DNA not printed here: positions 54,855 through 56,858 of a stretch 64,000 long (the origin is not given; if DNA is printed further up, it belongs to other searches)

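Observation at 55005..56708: PAICS-like PurC-PurE fusion with a eukaryote-type (Ade1-like) SAICAR synthetase half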

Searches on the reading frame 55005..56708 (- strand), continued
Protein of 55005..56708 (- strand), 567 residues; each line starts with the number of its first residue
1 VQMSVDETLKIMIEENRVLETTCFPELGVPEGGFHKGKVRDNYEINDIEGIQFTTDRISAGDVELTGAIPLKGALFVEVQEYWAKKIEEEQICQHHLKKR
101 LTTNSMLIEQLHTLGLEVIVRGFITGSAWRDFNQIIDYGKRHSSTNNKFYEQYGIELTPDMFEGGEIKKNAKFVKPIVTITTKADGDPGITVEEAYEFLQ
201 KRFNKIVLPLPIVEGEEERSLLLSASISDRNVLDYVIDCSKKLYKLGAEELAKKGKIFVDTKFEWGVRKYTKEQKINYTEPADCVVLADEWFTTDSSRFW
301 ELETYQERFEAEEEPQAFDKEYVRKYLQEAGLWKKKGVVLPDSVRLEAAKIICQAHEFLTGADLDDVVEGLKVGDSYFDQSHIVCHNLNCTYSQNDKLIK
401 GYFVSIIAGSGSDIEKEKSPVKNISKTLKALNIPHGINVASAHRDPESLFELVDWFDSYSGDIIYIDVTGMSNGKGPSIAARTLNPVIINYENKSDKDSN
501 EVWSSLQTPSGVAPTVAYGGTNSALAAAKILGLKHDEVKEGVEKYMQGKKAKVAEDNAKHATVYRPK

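Call 11: find_encoding_contigs(protein=P0001, flank=10000, max_places=3)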
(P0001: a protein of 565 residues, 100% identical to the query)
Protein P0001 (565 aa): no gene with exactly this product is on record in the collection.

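Call 12: list_cluster_members(proteins=[P0001, P0002, P0003, P0004, P0005, P0006, P0009, P0015, P0035, P0041])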
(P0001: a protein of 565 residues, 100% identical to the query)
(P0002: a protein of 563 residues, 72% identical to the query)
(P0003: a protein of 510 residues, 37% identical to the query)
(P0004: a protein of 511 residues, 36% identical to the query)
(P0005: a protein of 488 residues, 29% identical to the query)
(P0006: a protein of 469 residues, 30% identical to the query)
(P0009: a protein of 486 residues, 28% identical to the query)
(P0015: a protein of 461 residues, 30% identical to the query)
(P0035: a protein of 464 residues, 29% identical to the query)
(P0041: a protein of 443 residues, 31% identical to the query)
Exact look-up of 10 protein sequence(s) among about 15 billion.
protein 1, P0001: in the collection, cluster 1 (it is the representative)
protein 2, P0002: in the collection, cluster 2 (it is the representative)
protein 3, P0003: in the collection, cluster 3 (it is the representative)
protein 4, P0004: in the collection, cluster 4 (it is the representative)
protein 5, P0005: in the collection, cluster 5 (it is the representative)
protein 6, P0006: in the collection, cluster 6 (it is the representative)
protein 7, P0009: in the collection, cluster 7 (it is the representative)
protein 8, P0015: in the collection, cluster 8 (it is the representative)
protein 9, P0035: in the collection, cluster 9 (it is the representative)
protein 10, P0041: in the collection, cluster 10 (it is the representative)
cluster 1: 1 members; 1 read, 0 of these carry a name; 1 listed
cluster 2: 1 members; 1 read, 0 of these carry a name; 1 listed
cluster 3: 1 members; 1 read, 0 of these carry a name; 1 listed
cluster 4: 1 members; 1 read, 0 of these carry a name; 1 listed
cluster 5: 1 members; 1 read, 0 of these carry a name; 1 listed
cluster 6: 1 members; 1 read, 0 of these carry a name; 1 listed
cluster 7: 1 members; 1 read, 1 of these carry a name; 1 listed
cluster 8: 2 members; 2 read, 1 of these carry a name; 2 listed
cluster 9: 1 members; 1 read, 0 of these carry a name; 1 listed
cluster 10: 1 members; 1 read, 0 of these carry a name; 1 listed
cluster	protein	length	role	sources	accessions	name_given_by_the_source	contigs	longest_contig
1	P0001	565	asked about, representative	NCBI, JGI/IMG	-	-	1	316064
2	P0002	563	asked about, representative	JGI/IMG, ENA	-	-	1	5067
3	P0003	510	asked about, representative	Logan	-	-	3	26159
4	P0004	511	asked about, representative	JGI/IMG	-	-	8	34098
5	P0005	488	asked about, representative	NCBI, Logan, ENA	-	-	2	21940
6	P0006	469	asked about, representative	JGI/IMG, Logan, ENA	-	-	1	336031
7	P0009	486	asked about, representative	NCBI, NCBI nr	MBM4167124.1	MAG: hypothetical protein FJ218_09450, partial [Ignavibacteria bacterium] | hypothetical protein [Ignavibacteria bacterium]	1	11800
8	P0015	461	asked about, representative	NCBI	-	-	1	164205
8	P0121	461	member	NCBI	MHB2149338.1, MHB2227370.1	phosphoribosylaminoimidazolesuccinocarboxamide synthase [Calditrichota bacterium LG25]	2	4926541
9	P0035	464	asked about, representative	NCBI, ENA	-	-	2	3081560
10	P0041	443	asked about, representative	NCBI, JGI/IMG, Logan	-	-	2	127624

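Call 15: find_related_loci(query=A1, collection=genome_contigs, flank=10000)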
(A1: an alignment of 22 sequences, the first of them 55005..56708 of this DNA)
Query A1 (567 aa) in genome_contigs; peptide patterns used: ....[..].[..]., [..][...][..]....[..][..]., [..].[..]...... (x = any residue, [..] = any of these).
600 stretches matched a pattern (row limit reached: there are more); 593 encode a relative of the query (tblastn E <= 1e-3); the best 80 are kept; 80 distinct loci.
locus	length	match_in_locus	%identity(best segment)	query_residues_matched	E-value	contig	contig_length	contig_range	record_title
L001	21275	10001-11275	29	24-533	3e-43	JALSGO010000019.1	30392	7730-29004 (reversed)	MAG: Candidatus Bipolaricaulota bacterium isolate 354-166_maxbin2_scaf2bin.100 354-166_scaffold_1342_c1, whole genome sh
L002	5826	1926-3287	30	34-559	1e-42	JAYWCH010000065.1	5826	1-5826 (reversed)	MAG: Hymenobacter sp. isolate GL94_UP_concoct_117 GL94_UP_concoct_117_64, whole genome shotgun sequence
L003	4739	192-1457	29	36-516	7e-42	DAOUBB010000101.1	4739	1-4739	MAG TPA_asm: Anaerolineae bacterium isolate H68_701 k101_490344, whole genome shotgun sequence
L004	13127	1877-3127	30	34-531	1e-40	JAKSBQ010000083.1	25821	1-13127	MAG: Opitutales bacterium isolate MAG.200 k141_3453088, whole genome shotgun sequence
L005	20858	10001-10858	31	19-361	5e-37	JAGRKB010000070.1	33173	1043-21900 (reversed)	MAG: Alphaproteobacteria bacterium isolate HKST-UBA28 2015-01-06_1_(paired)_contig_68190, whole genome shotgun sequence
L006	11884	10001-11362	32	19-547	1e-55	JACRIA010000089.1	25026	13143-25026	MAG: Candidatus Peregrinibacteria bacterium isolate NC_groundwater_1791_Pr3_B-0.1um_40_11 SR-2_scaffold_141_4025817, who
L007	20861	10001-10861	31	18-361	2e-36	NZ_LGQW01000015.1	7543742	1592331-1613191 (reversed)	Azospirillum sp. TSH64 Contig01, whole genome shotgun sequence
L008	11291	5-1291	25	53-558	3e-36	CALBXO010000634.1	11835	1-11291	MAG TPA_asm: uncultured proteobacterium isolate ERR2206771_bin.55_CONCOCT_v1.1_MAG genome assembly, contig: ERZ888641.49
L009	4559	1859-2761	31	16-373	5e-36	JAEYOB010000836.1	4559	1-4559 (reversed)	MAG: Proteobacteria bacterium isolate OH_CBB_136 k127_1540183, whole genome shotgun sequence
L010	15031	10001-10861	31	18-361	2e-35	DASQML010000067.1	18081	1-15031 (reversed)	MAG TPA_asm: Microvirga sp. isolate SMAG_U10747 k141_132563, whole genome shotgun sequence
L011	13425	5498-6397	32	19-372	5e-35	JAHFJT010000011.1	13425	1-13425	MAG: Candidatus Peregrinibacteria bacterium isolate nzgw392 NODE_4567_length_13426_cov_3.398948, whole genome shotgun se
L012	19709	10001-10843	32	29-361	2e-34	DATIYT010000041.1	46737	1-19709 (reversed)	MAG TPA_asm: Stellaceae bacterium isolate SMAG_U15282 k141_62668, whole genome shotgun sequence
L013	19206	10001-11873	32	9-527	7e-34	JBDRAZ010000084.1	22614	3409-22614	MAG: archaeon isolate MEGAHIT-group-1.1032 k141_3138608, whole genome shotgun sequence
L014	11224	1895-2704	31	32-361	7e-34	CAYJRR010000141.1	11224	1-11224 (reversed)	MAG TPA_asm: uncultured bacterium isolate ERP125453_co1_442 genome assembly, contig: NODE_6647_length_11224_cov_6.936789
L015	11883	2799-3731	30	2-366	2e-33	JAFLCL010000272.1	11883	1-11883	MAG: Deltaproteobacteria bacterium isolate UWPOB_DELTA5 gnl_X_FKCMEJAL_272, whole genome shotgun sequence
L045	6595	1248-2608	31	37-559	2e-46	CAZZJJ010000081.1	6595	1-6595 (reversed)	MAG TPA_asm: uncultured Treponemataceae bacterium isolate binchicken_co135_49 genome assembly, contig: NODE_12531_length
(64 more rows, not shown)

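Call 18: find_encoding_contigs(protein=P0003, flank=10000, max_places=3)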
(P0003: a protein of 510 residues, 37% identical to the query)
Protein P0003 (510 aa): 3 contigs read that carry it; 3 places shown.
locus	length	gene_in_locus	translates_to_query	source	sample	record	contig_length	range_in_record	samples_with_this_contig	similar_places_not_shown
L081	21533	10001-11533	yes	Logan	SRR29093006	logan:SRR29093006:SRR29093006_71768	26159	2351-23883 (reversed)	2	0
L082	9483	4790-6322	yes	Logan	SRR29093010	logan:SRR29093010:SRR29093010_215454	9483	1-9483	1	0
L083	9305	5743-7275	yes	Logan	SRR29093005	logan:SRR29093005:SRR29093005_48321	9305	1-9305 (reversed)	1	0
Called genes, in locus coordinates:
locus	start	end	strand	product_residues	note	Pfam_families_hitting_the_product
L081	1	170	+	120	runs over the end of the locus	-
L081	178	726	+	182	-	-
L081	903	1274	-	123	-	-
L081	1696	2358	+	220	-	PF00121:TIM, PF00290:Trp_syntA (weak)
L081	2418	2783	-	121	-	PF09685:MamF_MmsF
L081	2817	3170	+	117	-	PF02643:DUF192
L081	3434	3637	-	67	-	-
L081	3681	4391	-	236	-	PF03853:YjeF_N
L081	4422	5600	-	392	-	-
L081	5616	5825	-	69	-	-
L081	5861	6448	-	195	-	PF22175:Ogg-HhH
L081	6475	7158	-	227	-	PF01902:Diphthami_syn_2_N, PF28410:Diphthami_syn_2_C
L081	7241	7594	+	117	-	-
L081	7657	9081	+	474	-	PF02844:GARS_N, PF01071:GARS_A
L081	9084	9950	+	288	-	-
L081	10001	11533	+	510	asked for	PF01259:SAICAR_synt, PF00731:AIRC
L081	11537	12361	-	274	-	PF08241:Methyltransf_11 (faint), PF25133:TYW2_N_2 (faint), PF02005:TRM (faint), PF02475:TRM5-TYW2_MTfase, PF05175:MTS (weak), PF13649:Methyltransf_25 (weak), PF13847:Methyltransf_31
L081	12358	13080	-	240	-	PF13507:GATase_5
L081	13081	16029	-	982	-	PF18072:FGAR-AT_linker, PF00586:AIRS, PF02769:AIRS_C, PF00586:AIRS (weak), PF22689:FGAR-AT_PurM_N-like, PF02769:AIRS_C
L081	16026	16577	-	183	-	PF10469:AKAP7_NLS, PF02834:LigT_PEase, PF13563:2_5_RNA_ligase2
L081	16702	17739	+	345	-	PF04851:ResIII (faint), PF13191:AAA_16 (faint), PF20720:nSTAND3 (weak), PF13173:AAA_14 (weak), PF13401:AAA_22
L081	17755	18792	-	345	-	PF00586:AIRS, PF02769:AIRS_C (weak)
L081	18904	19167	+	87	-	-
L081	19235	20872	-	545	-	PF00999:Na_H_Exchanger, PF02254:TrkA_N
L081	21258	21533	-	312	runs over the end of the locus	PF14520:HHH_5, PF00154:RecA_N, PF13481:AAA_25, PF08423:Rad51, PF06745:ATPase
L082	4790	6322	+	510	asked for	PF01259:SAICAR_synt, PF00731:AIRC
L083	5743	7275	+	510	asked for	PF01259:SAICAR_synt, PF00731:AIRC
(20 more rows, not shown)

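Call 25: search_solved_structures(query=A1, max_evalue=0.01, show_alignments=0)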
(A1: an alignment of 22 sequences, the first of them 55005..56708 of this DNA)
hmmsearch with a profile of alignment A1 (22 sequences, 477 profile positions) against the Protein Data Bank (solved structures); distinct sequences matched with E-value up to 0.01: 50.
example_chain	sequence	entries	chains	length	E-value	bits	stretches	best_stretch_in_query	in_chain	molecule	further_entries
1a48_A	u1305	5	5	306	3.1e-84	286.6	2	87-296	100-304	PHOSPHORIBOSYLAMINOIMIDAZOLE-SUCCINOCARBOXAMIDE SYNTHASE | PHOSPHORIBOSYLAMIDOIMIDAZOLE- SUCCINOCARBOXAMIDE SYNTHASE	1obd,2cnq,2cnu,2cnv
1obg_A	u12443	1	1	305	3.4e-84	286.5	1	23-296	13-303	PHOSPHORIBOSYLAMIDOIMIDAZOLE- SUCCINOCARBOXAMIDE SYNTHASE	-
6yvq_A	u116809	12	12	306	3.1e-70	240.4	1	20-298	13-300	Phosphoribosylaminoimidazole-succinocarboxamide synthase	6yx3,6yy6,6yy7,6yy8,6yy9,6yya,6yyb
3r9r_A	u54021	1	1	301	4e-70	240.1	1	20-298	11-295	Phosphoribosylaminoimidazole-succinocarboxamide synthase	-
4ja0_A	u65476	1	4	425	3e-63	217.4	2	306-476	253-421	Phosphoribosylaminoimidazole carboxylase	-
2h31_A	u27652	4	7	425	1.4e-56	195.4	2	315-476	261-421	Multifunctional protein ADE2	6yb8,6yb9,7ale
3rg8_A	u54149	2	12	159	2.4e-46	161.7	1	321-476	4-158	Phosphoribosylaminoimidazole carboxylase, PurE protein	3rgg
5c5d_A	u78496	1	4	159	4.5e-45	157.5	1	321-476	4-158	phosphoribosylaminoimidazole carboxylase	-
2ywx_A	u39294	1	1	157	3.6e-30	108.3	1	322-476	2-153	Phosphoribosylaminoimidazole carboxylase catalytic subunit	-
2yzl_A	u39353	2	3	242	1e-29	106.8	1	18-236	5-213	Phosphoribosylaminoimidazole-succinocarboxamide synthase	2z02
3u54_A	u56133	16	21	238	1.3e-28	103.2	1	20-250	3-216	Phosphoribosylaminoimidazole-succinocarboxamide synthase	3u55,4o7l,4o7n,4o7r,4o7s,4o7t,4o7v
1o4v_A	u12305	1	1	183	6.2e-28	101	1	321-474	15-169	phosphoribosylaminoimidazole mutase PurE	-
3trh_A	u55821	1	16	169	6.8e-28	100.8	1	316-475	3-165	Phosphoribosylaminoimidazole carboxylase carboxyltransferase subunit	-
3nua_A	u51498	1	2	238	1.3e-24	90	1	15-239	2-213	Phosphoribosylaminoimidazole-succinocarboxamide synthase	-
4fe2_A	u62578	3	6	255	7e-24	87.6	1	23-235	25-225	Phosphoribosylaminoimidazole-succinocarboxamide synthase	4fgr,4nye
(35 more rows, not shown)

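Call 51: find_encoding_contigs(protein=P0004, flank=10000, max_places=2)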
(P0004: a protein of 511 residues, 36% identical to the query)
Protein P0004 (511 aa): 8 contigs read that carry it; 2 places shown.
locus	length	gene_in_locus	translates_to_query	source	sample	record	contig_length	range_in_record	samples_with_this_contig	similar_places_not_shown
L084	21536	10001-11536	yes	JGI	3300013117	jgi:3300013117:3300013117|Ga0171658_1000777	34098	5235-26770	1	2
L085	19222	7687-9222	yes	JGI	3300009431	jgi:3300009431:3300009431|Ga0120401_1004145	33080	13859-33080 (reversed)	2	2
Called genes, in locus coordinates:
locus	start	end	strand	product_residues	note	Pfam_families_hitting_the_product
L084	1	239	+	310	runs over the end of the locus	PF02661:Fic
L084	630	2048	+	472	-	PF13229:Beta_helix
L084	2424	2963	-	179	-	PF24038:DUF7347 (weak), PF25213:HVO_A0261_N (weak), PF01022:HTH_5, PF12840:HTH_20, PF13412:HTH_24, PF14947:HTH_45 (weak), PF21476:PF0610-like_N (weak)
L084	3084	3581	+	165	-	-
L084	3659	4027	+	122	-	PF02643:DUF192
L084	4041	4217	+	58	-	-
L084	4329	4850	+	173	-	PF04307:YdjM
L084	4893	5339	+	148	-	-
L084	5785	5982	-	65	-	-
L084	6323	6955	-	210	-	PF22175:Ogg-HhH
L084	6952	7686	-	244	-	PF01902:Diphthami_syn_2_N, PF28410:Diphthami_syn_2_C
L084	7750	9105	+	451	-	PF02844:GARS_N, PF01071:GARS_A, PF02843:GARS_C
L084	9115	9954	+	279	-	-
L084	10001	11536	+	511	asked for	PF01259:SAICAR_synt, PF00731:AIRC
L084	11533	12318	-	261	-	PF25133:TYW2_N_2 (weak), PF02475:TRM5-TYW2_MTfase, PF00107:ADH_zinc_N (weak)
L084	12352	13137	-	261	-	PF13507:GATase_5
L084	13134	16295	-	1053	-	PF02700:PurS (faint), PF18072:FGAR-AT_linker, PF00586:AIRS, PF02769:AIRS_C, PF22689:FGAR-AT_PurM_N-like (faint), PF02769:AIRS_C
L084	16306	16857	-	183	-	PF10469:AKAP7_NLS (weak), PF02834:LigT_PEase, PF13563:2_5_RNA_ligase2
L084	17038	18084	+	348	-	PF04851:ResIII (faint), PF13191:AAA_16 (faint), PF25199:nSTAND_NTPase5 (faint), PF13173:AAA_14 (weak), PF13401:AAA_22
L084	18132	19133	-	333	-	PF00586:AIRS (weak)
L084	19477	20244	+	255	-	PF02737:3HCDH_N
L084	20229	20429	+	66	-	PF00725:3HCDH (weak)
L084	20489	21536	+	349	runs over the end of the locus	PF00378:ECH_1, PF16113:ECH_2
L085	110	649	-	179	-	PF24038:DUF7347 (weak), PF25213:HVO_A0261_N (weak), PF01022:HTH_5, PF12840:HTH_20, PF13412:HTH_24, PF14947:HTH_45 (weak), PF21476:PF0610-like_N (weak)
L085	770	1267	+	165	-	-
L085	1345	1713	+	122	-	PF02643:DUF192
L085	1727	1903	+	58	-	-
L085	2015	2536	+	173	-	PF04307:YdjM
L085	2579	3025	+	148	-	-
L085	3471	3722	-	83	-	-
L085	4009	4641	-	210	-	PF22175:Ogg-HhH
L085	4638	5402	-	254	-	PF01902:Diphthami_syn_2_N, PF28410:Diphthami_syn_2_C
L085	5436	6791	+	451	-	PF02844:GARS_N, PF01071:GARS_A, PF02843:GARS_C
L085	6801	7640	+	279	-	-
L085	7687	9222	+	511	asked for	PF01259:SAICAR_synt, PF00731:AIRC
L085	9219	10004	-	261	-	PF25133:TYW2_N_2 (weak), PF02475:TRM5-TYW2_MTfase, PF00107:ADH_zinc_N (weak)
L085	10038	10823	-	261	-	PF13507:GATase_5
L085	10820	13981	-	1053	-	PF02700:PurS (faint), PF18072:FGAR-AT_linker, PF00586:AIRS, PF02769:AIRS_C, PF22689:FGAR-AT_PurM_N-like (faint), PF02769:AIRS_C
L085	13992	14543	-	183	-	PF10469:AKAP7_NLS (weak), PF02834:LigT_PEase, PF13563:2_5_RNA_ligase2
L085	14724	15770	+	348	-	PF04851:ResIII (faint), PF13191:AAA_16 (faint), PF25199:nSTAND_NTPase5 (faint), PF13173:AAA_14 (weak), PF13401:AAA_22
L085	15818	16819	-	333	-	PF00586:AIRS (weak)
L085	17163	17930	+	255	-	PF02737:3HCDH_N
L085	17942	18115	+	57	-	-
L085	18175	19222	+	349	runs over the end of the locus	PF00378:ECH_1, PF16113:ECH_2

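Call 52: find_encoding_contigs(protein=P0002, flank=10000, max_places=2)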
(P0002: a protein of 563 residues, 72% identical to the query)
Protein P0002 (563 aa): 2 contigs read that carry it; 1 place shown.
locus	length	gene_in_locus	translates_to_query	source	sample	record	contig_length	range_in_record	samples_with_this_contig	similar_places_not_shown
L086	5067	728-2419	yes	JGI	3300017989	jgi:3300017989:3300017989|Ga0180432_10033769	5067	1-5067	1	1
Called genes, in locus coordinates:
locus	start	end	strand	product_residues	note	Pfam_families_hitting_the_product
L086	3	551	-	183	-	?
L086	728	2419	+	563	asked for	PF01259:SAICAR_synt, PF00731:AIRC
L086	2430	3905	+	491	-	PF00206:Lyase_1, PF10397:ADSL_C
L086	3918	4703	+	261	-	PF07826:IMP_cyclohyd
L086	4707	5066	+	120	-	?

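Call 53: predict_structure(alignment_id=A1)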
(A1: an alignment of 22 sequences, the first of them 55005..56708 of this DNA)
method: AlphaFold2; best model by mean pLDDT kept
length: 567 residues; sequences in the alignment: 22
mean_pLDDT: 86.4   pTM: 0.85
mean pLDDT of the five models: 86.4, 83.9, 83.8, 82.1, 82.0
residues with pLDDT >= 90: 303; 70-90: 202; 50-70: 48; < 50: 14
segments of 3 or more residues with pLDDT < 50: 374-379, 495-501
pLDDT, mean of each block of 10 residues (from residue 1): 83 89 87 87 90 92 88 92 95 94 90 94 94 89 89 96 95 97 87 93 82 65 75 96 97 96 92 75 90 90 95 89 92 92 94 93 79 51 72 72 91 81 94 92 88 90 87 80 89 53 54 74 94 92 88 87 73
secondary structure, 60 per line:
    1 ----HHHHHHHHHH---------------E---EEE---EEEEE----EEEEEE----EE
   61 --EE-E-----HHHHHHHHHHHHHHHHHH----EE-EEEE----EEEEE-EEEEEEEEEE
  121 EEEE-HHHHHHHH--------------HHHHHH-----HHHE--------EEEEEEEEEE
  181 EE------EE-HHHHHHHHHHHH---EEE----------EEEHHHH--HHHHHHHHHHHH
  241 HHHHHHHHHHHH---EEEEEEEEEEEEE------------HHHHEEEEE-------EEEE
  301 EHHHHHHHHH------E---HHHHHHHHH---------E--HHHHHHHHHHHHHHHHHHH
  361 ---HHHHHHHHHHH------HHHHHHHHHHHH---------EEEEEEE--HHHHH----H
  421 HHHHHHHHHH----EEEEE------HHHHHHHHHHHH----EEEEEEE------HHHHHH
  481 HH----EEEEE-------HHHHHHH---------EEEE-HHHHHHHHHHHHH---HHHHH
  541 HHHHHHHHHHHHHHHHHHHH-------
elements in order: H5-14 E34-36 E40-44 E49-54 H72-89 E97-100 E105-109 E111-124 H126-133 H148-153 E171-182 H192-203 E207-209 E220-222 H223-226 H229-252 E256-268 H281-284 E285-289 E297-301 H302-310 H321-329 H342-360 H364-374 H381-392 E402-408 H411-415 H420-430 E435-439 H446-457 E462-468 H475-482 E487-491 H499-505 E515-518 H520-532 H536-560
